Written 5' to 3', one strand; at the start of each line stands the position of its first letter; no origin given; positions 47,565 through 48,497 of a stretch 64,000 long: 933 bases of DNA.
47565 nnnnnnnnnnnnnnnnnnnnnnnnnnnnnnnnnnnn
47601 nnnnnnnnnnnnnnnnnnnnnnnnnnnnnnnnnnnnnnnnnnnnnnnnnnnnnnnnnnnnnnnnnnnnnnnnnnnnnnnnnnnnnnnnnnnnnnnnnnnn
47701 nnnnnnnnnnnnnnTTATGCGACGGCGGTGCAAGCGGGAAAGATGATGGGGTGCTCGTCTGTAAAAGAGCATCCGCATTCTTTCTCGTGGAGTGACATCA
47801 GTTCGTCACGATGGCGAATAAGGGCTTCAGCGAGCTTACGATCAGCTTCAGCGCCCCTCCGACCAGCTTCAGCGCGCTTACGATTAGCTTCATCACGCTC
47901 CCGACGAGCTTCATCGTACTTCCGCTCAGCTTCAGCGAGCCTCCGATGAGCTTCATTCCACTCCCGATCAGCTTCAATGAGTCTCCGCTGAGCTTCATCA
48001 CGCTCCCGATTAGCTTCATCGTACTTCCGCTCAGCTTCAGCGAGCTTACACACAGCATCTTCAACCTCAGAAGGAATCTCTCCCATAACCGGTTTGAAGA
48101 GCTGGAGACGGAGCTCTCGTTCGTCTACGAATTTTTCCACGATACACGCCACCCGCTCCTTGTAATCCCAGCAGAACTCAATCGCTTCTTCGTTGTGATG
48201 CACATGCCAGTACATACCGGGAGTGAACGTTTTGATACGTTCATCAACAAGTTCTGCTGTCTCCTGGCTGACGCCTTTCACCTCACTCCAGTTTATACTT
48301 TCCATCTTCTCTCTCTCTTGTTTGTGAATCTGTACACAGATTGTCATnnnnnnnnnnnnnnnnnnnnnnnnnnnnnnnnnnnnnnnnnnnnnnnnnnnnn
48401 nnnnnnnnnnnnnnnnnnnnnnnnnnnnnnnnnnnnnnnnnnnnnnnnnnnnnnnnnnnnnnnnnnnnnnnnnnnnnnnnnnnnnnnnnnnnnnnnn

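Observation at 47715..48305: Orphan protein with internal 8-aa and 35-aa tandem repeats, co-oriented downstream of uvrC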

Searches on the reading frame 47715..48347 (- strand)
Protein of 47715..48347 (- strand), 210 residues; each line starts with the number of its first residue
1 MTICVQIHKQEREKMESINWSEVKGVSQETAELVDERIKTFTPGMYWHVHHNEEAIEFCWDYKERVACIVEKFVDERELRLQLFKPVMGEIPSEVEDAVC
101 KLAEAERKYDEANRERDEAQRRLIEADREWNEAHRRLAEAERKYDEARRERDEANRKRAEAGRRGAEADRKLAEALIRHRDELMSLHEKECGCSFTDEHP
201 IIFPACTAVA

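Call 5: search_protein_families(library=pfam, proteins=[window:47715-48347:-], max_evalue=1)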
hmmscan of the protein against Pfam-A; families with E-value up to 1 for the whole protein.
window:47715-48347:- (210 aa): 9 families
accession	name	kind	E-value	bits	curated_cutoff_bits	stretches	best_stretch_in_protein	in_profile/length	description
PF12795.12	MscS_porin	-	0.0012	18.9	34.4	1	100-190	78-171/238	Mechanosensitive ion channel porin domain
PF02601.20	Exonuc_VII_L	-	0.0042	17.1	35.9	1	35-187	125-263/315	Exonuclease VII, large subunit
PF06810.17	Phage_scaffold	-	0.017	15.5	35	1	93-186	25-117/170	Phage capsid assembly scaffolding protein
PF13543.13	SAM_KSR1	-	0.087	13.3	22.5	0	19-42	15-38/75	SAM like domain present in kinase suppressor RAS 1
PF16535.10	T3SSipB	-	0.15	12.8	31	1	93-172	60-127/155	Type III cell invasion protein SipB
PF05262.16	Borrelia_P83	-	0.15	11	33.6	1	70-175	183-278/489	Borrelia P83/100 protein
PF12998.12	ING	-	0.24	12.4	23.9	1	89-152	10-75/102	Inhibitor of growth proteins N-terminal histone-binding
PF25762.1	HAUS1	-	0.48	10.6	40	1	84-176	105-197/236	HAUS augmin-like complex subunit 1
PF14362.11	DUF4407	-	0.56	9.9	31.3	1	100-175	134-210/297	Domain of unknown function (DUF4407)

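Call 10: find_homologous_proteins(query=window:47715-48305:-, max_evalue=0.01)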
Query window:47715-48305:- (196 aa): 1 proteins with E <= 0.01 among 1199 candidates.
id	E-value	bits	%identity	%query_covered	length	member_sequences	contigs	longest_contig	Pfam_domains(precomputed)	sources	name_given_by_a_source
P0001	4.8e-124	429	100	100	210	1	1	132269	-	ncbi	ncbi:MAG: hypothetical protein WD003_00845 [Candidatus Paceibacterota bacterium]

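Call 16: find_encoding_contigs(protein=P0001, flank=10000)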
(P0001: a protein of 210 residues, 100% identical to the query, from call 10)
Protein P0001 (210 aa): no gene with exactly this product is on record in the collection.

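Call 20: predict_structure(protein=window:47715-48305:-)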
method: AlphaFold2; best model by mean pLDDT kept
length: 196 residues; sequences in the alignment: 1
mean_pLDDT: 75.2   pTM: 0.43
mean pLDDT of the five models: 75.2, 72.2, 70.6, 70.0, 69.5
residues with pLDDT >= 90: 75; 70-90: 26; 50-70: 75; < 50: 20
segments of 3 or more residues with pLDDT < 50: 69-75, 186-188, 190-196
pLDDT, mean of each block of 10 residues (from residue 1): 60 69 63 62 62 54 52 52 79 94 98 98 98 98 98 97 91 74 51 42
secondary structure, 60 per line:
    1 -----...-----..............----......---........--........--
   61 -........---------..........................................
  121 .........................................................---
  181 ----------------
elements in order: H14-27 E32-37 E41-48 E51-58 H62-69 H79-177

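Call 26: search_protein_families(library=pfam, alignment_id=A1, max_evalue=0.01)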
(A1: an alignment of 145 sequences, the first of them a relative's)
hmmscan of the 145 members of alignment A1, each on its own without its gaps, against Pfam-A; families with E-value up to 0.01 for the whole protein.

A. member 1, P0001 (210 aa): 2 families
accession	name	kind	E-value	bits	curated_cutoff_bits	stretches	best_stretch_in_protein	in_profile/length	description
PF12795.12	MscS_porin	-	0.0012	18.9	34.4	1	100-190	78-171/238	Mechanosensitive ion channel porin domain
PF02601.20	Exonuc_VII_L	-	0.0042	17.1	35.9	1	35-187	125-263/315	Exonuclease VII, large subunit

B. families by the number of members that match (of 145 scanned): 41 families (the first 25 are shown)
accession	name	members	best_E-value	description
PF11839.13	Alanine_zipper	9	0.00012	Alanine-zipper, major outer membrane lipoprotein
PF12795.12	MscS_porin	2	0.0012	Mechanosensitive ion channel porin domain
PF13424.12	TPR_12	2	0.0022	Tetratricopeptide repeat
PF10588.14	NADH-G_4Fe-4S_3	2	0.0033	NADH-ubiquinone oxidoreductase-G iron-sulfur binding region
PF24481.2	CT398_CC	2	0.0054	CT398-like coiled coil hairpin domain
PF14938.12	SNAP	1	1.4e-06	Soluble NSF attachment protein, SNAP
PF24423.1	OVT1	1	7.4e-05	Major antigen, helical domain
PF13949.11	ALIX_LYPXL_bnd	1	0.00016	ALIX V-shaped domain binding to HIV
PF13912.12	zf-C2H2_6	1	0.0005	C2H2-type zinc finger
PF23367.1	DUF7091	1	0.00053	Family of unknown function (DUF7091)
PF04108.17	ATG17_like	1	0.00081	Autophagy protein ATG17-like domain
PF03114.23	BAR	1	0.00096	BAR domain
PF12171.14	zf-C2H2_jaz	1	0.0011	Zinc-finger double-stranded RNA-binding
PF10046.14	BLOC1_2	1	0.0012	Biogenesis of lysosome-related organelles complex-1 subunit 2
PF05276.19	SH3BP5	1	0.0015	SH3 domain-binding protein 5 (SH3BP5)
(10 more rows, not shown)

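Call 27: search_protein_families(library=phrogs, proteins=[P0001], max_evalue=0.01)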
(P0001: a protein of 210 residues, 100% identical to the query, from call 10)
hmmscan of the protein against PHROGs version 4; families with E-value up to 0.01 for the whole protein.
P0001 (210 aa): 5 families
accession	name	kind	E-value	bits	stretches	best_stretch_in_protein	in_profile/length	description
phrog_9228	-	tail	2.4e-06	27.1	1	93-178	73-158/1425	tail length tape measure protein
phrog_23208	-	head and packaging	0.00061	19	1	71-183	137-239/840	virion structural protein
phrog_17134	-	unknown function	0.0012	18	1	104-174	212-282/739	-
phrog_24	-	tail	0.0012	18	1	94-192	128-232/1151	tail length tape measure protein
phrog_10613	-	tail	0.0056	17.5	1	101-169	74-141/237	tail length tape measure protein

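Call 38: search_dna_similar(query=window:47715-48305:-, collection=phages, mode=protein, max_evalue=0.001, max_rows=30)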
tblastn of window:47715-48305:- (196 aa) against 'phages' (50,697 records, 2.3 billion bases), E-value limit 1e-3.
No match.

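Call 47: predict_structure(alignment_id=A1)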
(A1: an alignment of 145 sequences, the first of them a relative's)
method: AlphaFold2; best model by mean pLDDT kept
length: 210 residues; sequences in the alignment: 145
mean_pLDDT: 87.7   pTM: 0.62
mean pLDDT of the five models: 87.7, 87.2, 86.4, 86.0, 85.0
residues with pLDDT >= 90: 130; 70-90: 59; 50-70: 13; < 50: 8
segments of 3 or more residues with pLDDT < 50: 1-7
pLDDT, mean of each block of 10 residues (from residue 1): 48 74 88 89 91 88 92 94 94 90 86 93 96 98 98 98 96 96 93 79 61
secondary structure, 60 per line:
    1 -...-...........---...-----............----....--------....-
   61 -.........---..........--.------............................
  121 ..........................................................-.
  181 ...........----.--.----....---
elements in order: H6-16 H28-39 E44-47 E56-59 H62-70 H74-83 H93-178 H180-191 H204-207

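Call 51: search_protein_families(library=ncbifam, proteins=[P0001], max_evalue=0.1)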
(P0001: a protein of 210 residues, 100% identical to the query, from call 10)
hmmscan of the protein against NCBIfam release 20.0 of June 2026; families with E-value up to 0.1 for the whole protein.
P0001 (210 aa): 6 families
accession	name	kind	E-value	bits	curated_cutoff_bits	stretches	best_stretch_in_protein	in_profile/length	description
NF033930.1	pneumo_PspA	exception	4.8e-05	22.3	850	1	97-179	34-109/659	pneumococcal surface protein A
TIGR04320.1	Surf_Exclu_PgrA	domain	0.00026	20.4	70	1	91-174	254-340/360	SEC10/PgrA surface exclusion domain-containing protein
TIGR02168.1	SMC_prok_B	equivalog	0.00074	17.3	567.35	1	92-175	860-943/1181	chromosome segregation protein SMC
NF011901.0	PRK15374.1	equivalog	0.0011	17.8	828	1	92-174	140-222/593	type III secretion system needle tip complex protein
TIGR02169.1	SMC_prok_A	equivalog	0.0066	14.2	729.4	1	21-187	273-441/1165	chromosome segregation protein SMC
NF041443.1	DDRRRQL_YjdP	equivalog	0.044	14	90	1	87-157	28-100/101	DDRRRQL repeat protein YjdP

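Call 52: search_protein_families(library=padloc, proteins=[P0001], max_evalue=0.1)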
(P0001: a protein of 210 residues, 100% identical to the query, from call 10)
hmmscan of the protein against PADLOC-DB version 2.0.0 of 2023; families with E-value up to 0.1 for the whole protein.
P0001 (210 aa): 12 families
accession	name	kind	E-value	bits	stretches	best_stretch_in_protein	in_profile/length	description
PDLC00553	JetC2|JetC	-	1.4e-06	24.5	1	93-189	428-523/1361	DUF3584 domain; MukB-like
PDLC02668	DndD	-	0.00013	19.1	1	66-185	382-509/659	DndD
PDLC03868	LmuB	-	0.00021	17.7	1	7-188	593-768/1035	-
PDLC00588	JetC3|JetC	-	0.0006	15.6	1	93-168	1026-1101/1484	DUF3584 domain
PDLC00518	JetC1|JetC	-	0.0045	12.9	1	92-184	318-411/1112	DUF3584 domain; MukB-like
PDLC00551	JetC2|JetC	-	0.005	12.7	1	100-186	417-506/1365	DUF3584 domain; MukB-like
PDLC02740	PbeC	-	0.0069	13.3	1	26-189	341-503/648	PbeC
PDLC03864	LmuB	-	0.025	11.1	1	98-176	388-468/657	-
PDLC03863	LmuB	-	0.034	10.8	1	104-166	217-279/610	-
PDLC02756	PbeC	-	0.038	10.9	1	78-179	372-479/643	PbeC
PDLC03859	LmuB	-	0.086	10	0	105-185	259-318/611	-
PDLC02727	PbeC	-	0.1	9.2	0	7-146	384-514/660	PbeC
